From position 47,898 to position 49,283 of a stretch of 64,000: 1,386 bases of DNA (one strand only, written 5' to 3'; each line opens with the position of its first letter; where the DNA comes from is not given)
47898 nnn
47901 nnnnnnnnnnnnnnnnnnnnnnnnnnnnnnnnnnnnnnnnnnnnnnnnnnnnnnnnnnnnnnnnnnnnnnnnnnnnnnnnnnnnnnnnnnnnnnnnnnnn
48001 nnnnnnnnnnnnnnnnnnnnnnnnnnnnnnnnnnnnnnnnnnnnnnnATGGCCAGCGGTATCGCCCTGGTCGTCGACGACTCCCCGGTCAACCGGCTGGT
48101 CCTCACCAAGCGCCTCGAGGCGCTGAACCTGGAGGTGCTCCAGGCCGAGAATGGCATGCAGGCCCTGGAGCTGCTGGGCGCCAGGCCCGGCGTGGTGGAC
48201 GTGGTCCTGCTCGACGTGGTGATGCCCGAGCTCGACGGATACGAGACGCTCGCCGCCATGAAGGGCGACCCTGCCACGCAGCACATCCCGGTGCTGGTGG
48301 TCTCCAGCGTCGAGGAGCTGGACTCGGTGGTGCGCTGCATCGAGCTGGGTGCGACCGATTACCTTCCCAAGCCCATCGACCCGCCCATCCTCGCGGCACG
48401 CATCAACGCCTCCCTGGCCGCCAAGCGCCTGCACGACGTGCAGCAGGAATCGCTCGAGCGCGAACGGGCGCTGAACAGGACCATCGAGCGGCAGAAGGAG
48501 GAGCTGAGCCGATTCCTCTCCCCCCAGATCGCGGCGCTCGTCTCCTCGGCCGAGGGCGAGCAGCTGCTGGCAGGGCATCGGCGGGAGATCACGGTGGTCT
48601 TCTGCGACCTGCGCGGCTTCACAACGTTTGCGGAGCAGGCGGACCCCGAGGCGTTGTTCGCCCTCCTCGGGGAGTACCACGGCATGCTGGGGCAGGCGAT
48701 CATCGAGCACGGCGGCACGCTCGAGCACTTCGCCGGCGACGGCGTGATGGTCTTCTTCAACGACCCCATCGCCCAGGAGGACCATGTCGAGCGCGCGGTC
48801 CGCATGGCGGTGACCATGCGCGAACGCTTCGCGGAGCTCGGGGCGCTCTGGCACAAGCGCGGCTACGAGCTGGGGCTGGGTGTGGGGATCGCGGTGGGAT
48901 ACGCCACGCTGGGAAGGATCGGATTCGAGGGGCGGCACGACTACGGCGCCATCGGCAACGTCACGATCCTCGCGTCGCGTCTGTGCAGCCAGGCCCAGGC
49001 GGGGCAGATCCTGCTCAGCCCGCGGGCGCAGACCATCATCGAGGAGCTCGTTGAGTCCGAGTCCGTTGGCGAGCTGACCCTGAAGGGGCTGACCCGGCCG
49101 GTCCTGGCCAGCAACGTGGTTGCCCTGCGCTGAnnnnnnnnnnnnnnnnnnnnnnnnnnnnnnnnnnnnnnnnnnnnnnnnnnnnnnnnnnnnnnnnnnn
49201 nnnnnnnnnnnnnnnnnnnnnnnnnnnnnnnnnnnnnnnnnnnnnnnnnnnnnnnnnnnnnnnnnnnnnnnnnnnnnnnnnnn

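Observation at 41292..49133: Three-gene phosphorelay: ~10-GAF hybrid kinase -> Hpt -> receiver-cyclase, with translationally coupled gene junctions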

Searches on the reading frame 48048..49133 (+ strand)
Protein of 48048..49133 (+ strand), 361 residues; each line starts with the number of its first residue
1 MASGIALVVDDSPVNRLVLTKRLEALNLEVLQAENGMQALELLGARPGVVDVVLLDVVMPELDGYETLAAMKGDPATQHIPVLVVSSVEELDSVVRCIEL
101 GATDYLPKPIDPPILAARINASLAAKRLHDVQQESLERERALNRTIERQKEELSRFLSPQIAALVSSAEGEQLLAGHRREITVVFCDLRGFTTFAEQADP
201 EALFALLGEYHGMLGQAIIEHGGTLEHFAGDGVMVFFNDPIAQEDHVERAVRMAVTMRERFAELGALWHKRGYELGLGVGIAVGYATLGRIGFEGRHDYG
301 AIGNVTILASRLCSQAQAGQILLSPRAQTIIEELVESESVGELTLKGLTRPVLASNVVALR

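Call 7: search_protein_families(library=pfam, proteins=[window:48048-49130:+], max_evalue=0.01)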
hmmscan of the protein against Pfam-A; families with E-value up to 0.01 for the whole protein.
window:48048-49130:+ (361 aa): 2 families
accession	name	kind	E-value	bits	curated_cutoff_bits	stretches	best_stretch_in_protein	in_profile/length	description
PF00072.30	Response_reg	-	3.6e-25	88.7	30.2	1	7-119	2-110/111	Response regulator receiver domain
PF00211.25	Guanylate_cyc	-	9.6e-18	64.9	21.9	1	179-347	7-172/183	Adenylate and Guanylate cyclase catalytic domain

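Call 10: search_solved_structures(query=window:48048-49130:+, max_evalue=0.001, show_alignments=5)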
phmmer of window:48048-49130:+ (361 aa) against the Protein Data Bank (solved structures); distinct sequences matched with E-value up to 0.001: 296 (the best 60 are shown).
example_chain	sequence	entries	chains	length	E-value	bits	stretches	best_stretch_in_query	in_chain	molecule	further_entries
3r5g_A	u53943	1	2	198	3.2e-35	125.1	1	176-358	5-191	CyaB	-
9g85_A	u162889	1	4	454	7.9e-33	117.2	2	6-130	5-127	Response regulator PleD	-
2wb4_A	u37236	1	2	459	8.1e-33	117.2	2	6-130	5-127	DIGUANYLATE CYCLASE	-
9g86_A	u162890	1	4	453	9.5e-33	116.9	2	6-130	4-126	Response regulator PleD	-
1w25_A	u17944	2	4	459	9.8e-33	116.9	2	6-130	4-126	STALKED-CELL DIFFERENTIATION CONTROLLING PROTEIN | RESPONSE REGULATOR PLED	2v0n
6fht_A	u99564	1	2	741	3.2e-29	105.3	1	145-353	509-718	Bacteriophytochrome,Adenylate cyclase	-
2w01_A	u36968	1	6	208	2.3e-27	99.2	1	174-354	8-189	ADENYLATE CYCLASE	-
1wc0_A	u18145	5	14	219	1.3e-17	67.2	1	178-354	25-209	ADENYLATE CYCLASE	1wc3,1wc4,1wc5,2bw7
1wc1_A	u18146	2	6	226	1.4e-17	67.1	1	178-354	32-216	ADENYLATE CYCLASE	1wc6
3gt7_A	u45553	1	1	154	5.2e-16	61.9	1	3-127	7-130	Sensor protein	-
4uhj_A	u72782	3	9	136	2.4e-15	59.7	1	6-129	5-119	TRANSCRIPTIONAL REGULATORY PROTEIN CPXR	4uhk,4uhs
9xzo_A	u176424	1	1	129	4.6e-14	55.5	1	6-128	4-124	De novo protein M1X0B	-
3eq2_A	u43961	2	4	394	8.8e-14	54.6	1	3-148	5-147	Probable two-component response regulator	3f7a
5x5j_A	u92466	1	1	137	1.7e-13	53.6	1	6-124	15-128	AdeR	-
6xvu_A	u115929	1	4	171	1.9e-13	53.5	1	7-110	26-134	Response regulator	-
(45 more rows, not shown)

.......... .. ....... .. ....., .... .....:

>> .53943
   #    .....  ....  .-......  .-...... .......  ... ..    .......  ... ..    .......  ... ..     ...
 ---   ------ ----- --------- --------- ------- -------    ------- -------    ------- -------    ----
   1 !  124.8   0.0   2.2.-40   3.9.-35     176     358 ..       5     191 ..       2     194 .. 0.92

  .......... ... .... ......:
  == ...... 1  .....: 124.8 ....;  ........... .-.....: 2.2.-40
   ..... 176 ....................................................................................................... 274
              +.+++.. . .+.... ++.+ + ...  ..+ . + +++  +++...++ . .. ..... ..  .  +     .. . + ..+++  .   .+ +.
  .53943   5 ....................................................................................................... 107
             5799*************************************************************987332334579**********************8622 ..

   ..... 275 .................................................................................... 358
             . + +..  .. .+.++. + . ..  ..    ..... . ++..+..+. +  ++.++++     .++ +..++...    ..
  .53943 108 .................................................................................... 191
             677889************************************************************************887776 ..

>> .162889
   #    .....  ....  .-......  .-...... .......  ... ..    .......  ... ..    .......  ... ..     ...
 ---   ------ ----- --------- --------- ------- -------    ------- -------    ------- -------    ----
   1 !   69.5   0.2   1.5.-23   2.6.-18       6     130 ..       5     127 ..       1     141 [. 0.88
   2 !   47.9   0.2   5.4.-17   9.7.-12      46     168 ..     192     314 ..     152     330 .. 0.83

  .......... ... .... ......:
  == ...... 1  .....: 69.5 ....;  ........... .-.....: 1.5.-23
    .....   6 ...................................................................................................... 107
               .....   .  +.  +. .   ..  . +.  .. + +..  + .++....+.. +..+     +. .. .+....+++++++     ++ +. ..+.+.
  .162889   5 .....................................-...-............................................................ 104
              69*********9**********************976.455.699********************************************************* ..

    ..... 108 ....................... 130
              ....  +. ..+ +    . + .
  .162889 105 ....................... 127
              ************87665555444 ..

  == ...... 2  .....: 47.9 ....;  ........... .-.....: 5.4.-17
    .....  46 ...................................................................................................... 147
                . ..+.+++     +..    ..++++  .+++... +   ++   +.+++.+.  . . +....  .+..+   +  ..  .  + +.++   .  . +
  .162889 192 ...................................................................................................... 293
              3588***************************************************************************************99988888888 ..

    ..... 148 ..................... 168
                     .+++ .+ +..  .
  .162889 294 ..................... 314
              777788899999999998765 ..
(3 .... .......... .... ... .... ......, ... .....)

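Call 14: find_homologous_proteins(query=window:48048-49130:+, max_evalue=1e-20)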
Query window:48048-49130:+ (361 aa): 8000 proteins with E <= 1e-20 among 8000 candidates; the best 120 are listed.
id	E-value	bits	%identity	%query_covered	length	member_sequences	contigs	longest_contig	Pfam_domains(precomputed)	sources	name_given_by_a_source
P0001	2.3e-228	775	100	100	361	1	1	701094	PF00211.26,PF00072.31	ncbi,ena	-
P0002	7.3e-208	707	90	100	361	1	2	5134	PF00211.26,PF00072.31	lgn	-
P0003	8.0e-206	701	91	100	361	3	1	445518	PF00211.26,PF00072.31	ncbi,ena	-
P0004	6.1e-204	695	89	100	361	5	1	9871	PF00211.26,PF00072.31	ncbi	-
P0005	9.1e-201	684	87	100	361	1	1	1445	PF00211.26,PF00072.31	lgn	-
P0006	1.4e-200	684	87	100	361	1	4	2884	PF00211.26,PF00072.31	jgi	jgi:adenylate cyclase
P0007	1.6e-200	683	87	100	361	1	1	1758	PF00211.26,PF00072.31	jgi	jgi:adenylate cyclase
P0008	4.4e-193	659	84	99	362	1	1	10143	PF00211.26,PF00072.31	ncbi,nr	ncbi:MAG: response regulator [Chloroflexota bacterium]|nr:response regulator [Chloroflexota bacteriu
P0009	4.6e-193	659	84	99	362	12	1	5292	PF00211.26,PF00072.31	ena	-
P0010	1.2e-192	657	85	99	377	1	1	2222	PF00211.26,PF00072.31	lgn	-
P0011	5.0e-192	655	84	99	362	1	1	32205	PF00211.26,PF00072.31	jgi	-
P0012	1.8e-191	654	84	99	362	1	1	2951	PF00211.26,PF00072.31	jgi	jgi:adenylate cyclase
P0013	3.2e-191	653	84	99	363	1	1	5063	PF00211.26,PF00072.31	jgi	jgi:adenylate cyclase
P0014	9.2e-191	651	83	100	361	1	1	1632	PF00211.26,PF00072.31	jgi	jgi:adenylate cyclase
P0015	2.1e-190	650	83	99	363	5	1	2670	PF00211.26,PF00072.31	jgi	jgi:adenylate cyclase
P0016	2.3e-190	650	84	100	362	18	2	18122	PF00211.26,PF00072.31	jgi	jgi:adenylate cyclase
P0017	2.9e-190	650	83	100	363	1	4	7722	PF00211.26,PF00072.31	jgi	jgi:adenylate cyclase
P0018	1.5e-189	647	83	100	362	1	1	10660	PF00211.26,PF00072.31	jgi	jgi:adenylate cyclase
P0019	1.6e-189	647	83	99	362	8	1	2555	PF00211.26,PF00072.31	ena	-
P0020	1.8e-189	647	83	100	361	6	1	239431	PF00211.26,PF00072.31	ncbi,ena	-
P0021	1.9e-189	647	83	99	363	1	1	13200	PF00211.26,PF00072.31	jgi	jgi:class 3 adenylate cyclase/CheY-like chemotaxis protein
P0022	6.3e-189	645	83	99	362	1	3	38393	PF00211.26,PF00072.31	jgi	jgi:adenylate cyclase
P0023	7.8e-189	645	82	100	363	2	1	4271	PF00211.26,PF00072.31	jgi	jgi:adenylate cyclase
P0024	9.0e-189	645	84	99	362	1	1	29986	PF00211.26,PF00072.31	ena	-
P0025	1.1e-188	644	83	99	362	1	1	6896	PF00211.26,PF00072.31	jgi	jgi:adenylate cyclase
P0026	1.3e-188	644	82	100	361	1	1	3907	PF00211.26,PF00072.31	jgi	jgi:adenylate cyclase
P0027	1.7e-188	644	84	99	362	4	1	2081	PF00211.26,PF00072.31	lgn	-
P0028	2.2e-188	643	82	99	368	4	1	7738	PF00211.26,PF00072.31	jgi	jgi:adenylate cyclase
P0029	2.9e-188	643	83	99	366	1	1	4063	PF00211.26,PF00072.31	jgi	jgi:class 3 adenylate cyclase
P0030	5.0e-188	642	84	99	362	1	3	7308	PF00211.26,PF00072.31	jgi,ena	jgi:adenylate cyclase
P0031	1.1e-187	641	82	100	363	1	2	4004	PF00211.26,PF00072.31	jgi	jgi:adenylate cyclase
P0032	2.4e-187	640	83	100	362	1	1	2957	PF00211.26,PF00072.31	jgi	jgi:adenylate cyclase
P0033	7.8e-187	638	82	99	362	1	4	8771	PF00211.26,PF00072.31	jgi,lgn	jgi:adenylate cyclase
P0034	8.1e-187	638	82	100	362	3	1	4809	PF00211.26,PF00072.31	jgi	jgi:adenylate cyclase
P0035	8.7e-187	638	83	100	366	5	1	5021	PF00211.26,PF00072.31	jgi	jgi:adenylate cyclase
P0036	1.1e-186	638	82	99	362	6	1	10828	PF00211.26,PF00072.31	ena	-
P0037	1.5e-186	637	82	99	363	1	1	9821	PF00211.26,PF00072.31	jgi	jgi:adenylate cyclase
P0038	2.8e-186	636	82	100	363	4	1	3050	PF00211.26,PF00072.31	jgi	jgi:adenylate cyclase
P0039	3.3e-186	636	81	100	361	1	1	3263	PF00211.26,PF00072.31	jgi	jgi:adenylate cyclase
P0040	5.4e-186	636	83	99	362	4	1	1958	PF00211.26,PF00072.31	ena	-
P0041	7.0e-186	635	81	99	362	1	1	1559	PF00211.26,PF00072.31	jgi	jgi:adenylate cyclase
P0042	7.2e-186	635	81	99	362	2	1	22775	PF00211.26,PF00072.31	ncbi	ncbi:MAG: adenylate/guanylate cyclase domain-containing protein [Chloroflexota bacterium]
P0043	8.2e-186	635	81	99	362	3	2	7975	PF00211.26,PF00072.31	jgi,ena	jgi:class 3 adenylate cyclase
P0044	9.8e-186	635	82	99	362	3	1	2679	PF00211.26,PF00072.31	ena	-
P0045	1.1e-185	635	81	99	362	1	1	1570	PF00211.26,PF00072.31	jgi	jgi:adenylate cyclase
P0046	1.3e-185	634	81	100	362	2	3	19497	PF00211.26,PF00072.31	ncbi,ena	-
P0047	2.1e-185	634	81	99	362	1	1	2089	PF00211.26,PF00072.31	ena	-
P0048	3.5e-185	633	81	100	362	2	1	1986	PF00211.26,PF00072.31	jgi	jgi:adenylate cyclase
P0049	4.4e-185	633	82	99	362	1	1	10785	PF00211.26,PF00072.31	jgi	jgi:adenylate cyclase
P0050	5.5e-185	632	82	99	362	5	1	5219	PF00211.26,PF00072.31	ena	-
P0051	1.4e-184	631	80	99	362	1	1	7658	PF00211.26,PF00072.31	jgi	jgi:adenylate cyclase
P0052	1.7e-184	631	81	99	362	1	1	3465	PF00211.26,PF00072.31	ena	-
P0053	2.9e-184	630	81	99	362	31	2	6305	PF00211.26,PF00072.31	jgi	jgi:adenylate cyclase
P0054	4.0e-184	629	81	99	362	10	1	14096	PF00211.26,PF00072.31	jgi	jgi:adenylate cyclase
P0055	4.1e-184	629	82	99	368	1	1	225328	PF00211.26,PF00072.31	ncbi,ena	-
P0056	7.2e-184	629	81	99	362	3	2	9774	PF00211.26,PF00072.31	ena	-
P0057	7.5e-184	629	82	99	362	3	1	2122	PF00211.26,PF00072.31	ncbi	-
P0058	8.9e-184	628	82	100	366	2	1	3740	PF00211.26,PF00072.31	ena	-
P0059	2.3e-183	627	79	100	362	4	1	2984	PF00211.26,PF00072.31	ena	-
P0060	3.4e-183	626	81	99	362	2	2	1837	PF00211.26,PF00072.31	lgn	-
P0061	8.0e-183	625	80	99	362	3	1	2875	PF00211.26,PF00072.31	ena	-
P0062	1.4e-182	624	82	100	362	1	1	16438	PF00211.26,PF00072.31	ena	-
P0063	1.9e-182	624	82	100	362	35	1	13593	PF00211.26,PF00072.31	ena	-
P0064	1.0e-181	621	81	100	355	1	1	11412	PF00211.26,PF00072.31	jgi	jgi:adenylate cyclase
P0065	1.1e-181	621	80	100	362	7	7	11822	PF00211.26,PF00072.31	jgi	jgi:class 3 adenylate cyclase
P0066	1.1e-181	621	80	99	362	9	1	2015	PF00211.26,PF00072.31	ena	-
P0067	1.7e-181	621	80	99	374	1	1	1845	PF00211.26,PF00072.31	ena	-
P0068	1.8e-181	621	80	99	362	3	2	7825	PF00211.26,PF00072.31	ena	-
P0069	3.0e-181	620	81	99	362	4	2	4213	PF00211.26,PF00072.31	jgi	jgi:class 3 adenylate cyclase/CheY-like chemotaxis protein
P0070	5.2e-181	619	79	100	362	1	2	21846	PF00211.26,PF00072.31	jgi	jgi:adenylate cyclase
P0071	8.2e-181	619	81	99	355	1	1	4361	PF00211.26,PF00072.31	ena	-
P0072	9.9e-181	618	80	99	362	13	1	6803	PF00211.26,PF00072.31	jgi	jgi:class 3 adenylate cyclase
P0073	1.1e-180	618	81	99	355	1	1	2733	PF00211.26,PF00072.31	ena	-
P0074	2.1e-180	617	81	99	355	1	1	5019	PF00211.26,PF00072.31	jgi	-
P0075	2.5e-180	617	79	100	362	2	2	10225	PF00211.26,PF00072.31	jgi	jgi:class 3 adenylate cyclase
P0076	6.4e-180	616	80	99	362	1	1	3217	PF00211.26,PF00072.31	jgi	jgi:adenylate cyclase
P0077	1.2e-179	615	80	100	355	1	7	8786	PF00211.26,PF00072.31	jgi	jgi:adenylate cyclase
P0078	1.7e-178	611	81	98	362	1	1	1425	PF00211.26,PF00072.31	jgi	jgi:class 3 adenylate cyclase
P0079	4.6e-178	609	87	89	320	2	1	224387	PF00211.26,PF00072.31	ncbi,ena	-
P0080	1.4e-177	608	79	100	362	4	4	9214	PF00211.26,PF00072.31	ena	-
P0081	2.3e-177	607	79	99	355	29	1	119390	PF00211.26,PF00072.31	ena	-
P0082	1.5e-176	605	80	99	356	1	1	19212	PF00211.26,PF00072.31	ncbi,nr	ncbi:MAG TPA: response regulator [Candidatus Limnocylindria bacterium]|nr:response regulator [Candid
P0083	3.0e-176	604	83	92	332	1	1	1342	PF00211.26,PF00072.31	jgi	jgi:adenylate cyclase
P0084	5.7e-176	603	77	100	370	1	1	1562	PF00211.26,PF00072.31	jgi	jgi:adenylate cyclase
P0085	1.4e-175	601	80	97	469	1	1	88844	PF00211.26,PF00072.31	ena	-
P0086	2.2e-174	597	79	100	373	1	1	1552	PF00211.26,PF00072.31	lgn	-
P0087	7.3e-174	596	77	99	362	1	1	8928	PF00211.26,PF00072.31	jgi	jgi:class 3 adenylate cyclase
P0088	1.0e-173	595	78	100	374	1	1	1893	PF00211.26,PF00072.31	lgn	-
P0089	2.1e-173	594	78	100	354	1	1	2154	PF00211.26,PF00072.31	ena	-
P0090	2.2e-173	594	77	99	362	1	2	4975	PF00211.26,PF00072.31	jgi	jgi:adenylate cyclase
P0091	2.3e-173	594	78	100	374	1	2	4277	PF00211.26,PF00072.31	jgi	-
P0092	3.7e-173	593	77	99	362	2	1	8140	PF00211.26,PF00072.31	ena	-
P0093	6.7e-173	593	78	99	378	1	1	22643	PF00211.26,PF00072.31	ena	-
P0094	8.6e-173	592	77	99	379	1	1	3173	PF00211.26,PF00072.31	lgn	-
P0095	8.7e-173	592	76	99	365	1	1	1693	PF00211.26,PF00072.31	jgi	jgi:adenylate cyclase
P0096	1.1e-172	592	80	99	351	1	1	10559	PF00211.26,PF00072.31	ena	-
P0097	1.5e-172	591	78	100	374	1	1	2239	PF00211.26,PF00072.31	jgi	jgi:class 3 adenylate cyclase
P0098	1.7e-172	591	78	100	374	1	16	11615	PF00211.26,PF00072.31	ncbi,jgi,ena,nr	ncbi:MAG TPA: response regulator [Candidatus Limnocylindria bacterium]|jgi:class 3 adenylate cyclase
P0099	2.4e-172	591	80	96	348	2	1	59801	PF00211.26,PF00072.31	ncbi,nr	ncbi:MAG: response regulator [Chloroflexota bacterium]|nr:response regulator [Chloroflexota bacteriu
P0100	3.3e-172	590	77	99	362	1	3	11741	PF00211.26,PF00072.31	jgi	jgi:adenylate cyclase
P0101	3.8e-172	590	77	99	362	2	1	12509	PF00211.26,PF00072.31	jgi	jgi:adenylate cyclase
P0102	4.0e-172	590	76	99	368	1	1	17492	PF00211.26,PF00072.31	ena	-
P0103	6.8e-172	589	76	100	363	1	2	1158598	PF00211.26,PF00072.31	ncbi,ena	-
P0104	7.8e-172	589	77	99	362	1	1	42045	PF00211.26,PF00072.31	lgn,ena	-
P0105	8.0e-172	589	77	99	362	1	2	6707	PF00211.26,PF00072.31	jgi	-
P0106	8.6e-172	589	77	99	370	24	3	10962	PF00211.26,PF00072.31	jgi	jgi:class 3 adenylate cyclase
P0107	1.0e-171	589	76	99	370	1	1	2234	PF00211.26,PF00072.31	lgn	-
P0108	1.1e-171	588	77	99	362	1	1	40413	PF00211.26,PF00072.31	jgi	jgi:adenylate cyclase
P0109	2.8e-171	587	75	99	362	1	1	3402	PF00211.26,PF00072.31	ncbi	ncbi:MAG: response regulator [Candidatus Limnocylindria bacterium]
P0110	2.9e-171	587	80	93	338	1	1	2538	PF00211.26,PF00072.31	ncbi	ncbi:MAG TPA: adenylate/guanylate cyclase domain-containing response regulator, partial [Candidatus 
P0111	3.2e-171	587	76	99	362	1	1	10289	PF00211.26,PF00072.31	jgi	jgi:class 3 adenylate cyclase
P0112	4.5e-171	587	76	99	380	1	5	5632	PF00211.26,PF00072.31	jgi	jgi:class 3 adenylate cyclase/CheY-like chemotaxis protein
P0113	4.5e-171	587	76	99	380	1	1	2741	PF00211.26,PF00072.31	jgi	jgi:class 3 adenylate cyclase/CheY-like chemotaxis protein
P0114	7.3e-171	586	76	99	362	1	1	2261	PF00211.26,PF00072.31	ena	-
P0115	7.8e-171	586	75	99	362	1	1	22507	PF00211.26,PF00072.31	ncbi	ncbi:hypothetical protein BH24CHL10_BH24CHL10_04110 [soil metagenome]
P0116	8.0e-171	586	76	100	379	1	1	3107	PF00211.26,PF00072.31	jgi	jgi:class 3 adenylate cyclase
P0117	8.1e-171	586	74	99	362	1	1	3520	PF00211.26,PF00072.31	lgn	-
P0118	1.1e-170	585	76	97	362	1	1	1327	PF00211.26,PF00072.31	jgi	jgi:adenylate cyclase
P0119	1.2e-170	585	75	99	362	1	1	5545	PF00211.26,PF00072.31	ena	-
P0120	1.2e-170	585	75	99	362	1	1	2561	PF00211.26,PF00072.31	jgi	-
